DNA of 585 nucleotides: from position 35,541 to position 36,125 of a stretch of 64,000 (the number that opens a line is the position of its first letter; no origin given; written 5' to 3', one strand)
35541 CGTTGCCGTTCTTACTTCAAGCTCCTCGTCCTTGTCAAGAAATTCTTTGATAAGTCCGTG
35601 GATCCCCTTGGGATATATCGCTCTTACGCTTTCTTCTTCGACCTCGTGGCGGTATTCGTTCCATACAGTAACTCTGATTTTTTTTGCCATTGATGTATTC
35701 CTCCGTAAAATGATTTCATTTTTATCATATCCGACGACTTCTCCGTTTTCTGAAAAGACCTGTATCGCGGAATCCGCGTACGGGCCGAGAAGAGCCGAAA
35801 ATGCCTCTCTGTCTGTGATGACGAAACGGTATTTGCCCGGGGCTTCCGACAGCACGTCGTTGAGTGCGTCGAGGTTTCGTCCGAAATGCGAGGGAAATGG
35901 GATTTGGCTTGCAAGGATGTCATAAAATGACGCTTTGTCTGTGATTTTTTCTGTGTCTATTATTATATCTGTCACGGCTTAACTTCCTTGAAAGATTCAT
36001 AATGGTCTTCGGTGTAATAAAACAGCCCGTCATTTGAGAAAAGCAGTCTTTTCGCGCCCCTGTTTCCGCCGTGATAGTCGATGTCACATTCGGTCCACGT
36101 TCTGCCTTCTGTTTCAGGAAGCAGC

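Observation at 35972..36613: Barnase-family RNase displayed as a lipoprotein on a Pro/Thr-rich stalk, with its own consensus promoter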

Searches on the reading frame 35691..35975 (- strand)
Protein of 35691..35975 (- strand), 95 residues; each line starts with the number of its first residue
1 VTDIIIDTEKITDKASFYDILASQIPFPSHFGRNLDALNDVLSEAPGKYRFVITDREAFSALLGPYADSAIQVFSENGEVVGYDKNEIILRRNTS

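Call 60: search_solved_structures(query=window:35691-35975:-, show_alignments=1, max_evalue=0.01)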
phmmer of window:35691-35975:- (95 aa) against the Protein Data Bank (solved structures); distinct sequences matched with E-value up to 0.01: 11.
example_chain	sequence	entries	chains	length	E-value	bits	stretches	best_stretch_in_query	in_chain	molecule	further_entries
1x1w_D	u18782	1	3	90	0.00056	23.5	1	4-84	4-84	Barstar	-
1b27_D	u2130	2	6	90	0.00076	23.1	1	4-77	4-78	PROTEIN (BARSTAR) | Barstar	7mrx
1a19_A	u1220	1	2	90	0.001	22.6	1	4-77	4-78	BARSTAR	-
1b2s_D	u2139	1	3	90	0.0011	22.6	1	4-77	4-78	PROTEIN (BARSTAR)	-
3da7_C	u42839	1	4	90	0.0011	22.6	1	4-77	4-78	Barstar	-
1ab7_A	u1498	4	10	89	0.0011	22.5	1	5-77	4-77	BARSTAR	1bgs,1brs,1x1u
1ay7_B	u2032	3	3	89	0.0016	22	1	5-77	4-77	BARSTAR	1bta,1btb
1b3s_D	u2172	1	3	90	0.0029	21.2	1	4-77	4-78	PROTEIN (BARSTAR)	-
6pqk_B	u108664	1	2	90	0.003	21.2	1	4-76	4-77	Barstar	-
1x1x_D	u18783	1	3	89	0.0037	20.9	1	5-75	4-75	Barstar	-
2za4_B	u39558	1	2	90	0.0095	19.5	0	4-77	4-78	Barstar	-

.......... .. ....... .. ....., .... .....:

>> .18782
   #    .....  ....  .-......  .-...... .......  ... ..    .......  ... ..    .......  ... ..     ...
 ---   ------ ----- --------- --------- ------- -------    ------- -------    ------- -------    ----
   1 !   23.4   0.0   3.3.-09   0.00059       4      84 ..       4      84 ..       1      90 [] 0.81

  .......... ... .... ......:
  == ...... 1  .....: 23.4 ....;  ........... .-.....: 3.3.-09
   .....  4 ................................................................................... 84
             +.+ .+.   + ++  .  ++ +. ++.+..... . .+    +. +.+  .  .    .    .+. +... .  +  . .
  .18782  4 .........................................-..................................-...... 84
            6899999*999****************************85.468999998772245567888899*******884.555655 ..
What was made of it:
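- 35706..35975 (-): Barstar domain (residues 1-90 of the 351-aa ORF). Its GTG start overlaps the barnase TGA stop. It has no stop codon of its own. PDB barstar E = 6e-4, with the NLDALxD motif (barstar D35, D39) and E76 kept (call 60).
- On Barstar (Pfam PF01337): NLDALND aligns with barstar NLDALWD and E76 is kept (call 60).
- Closest known: Barnase-barstar of Bacillus amyloliquefaciens, with binase. Same: The inhibitor belongs to the same family, with D35, D39 and E76 kept (call 60).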
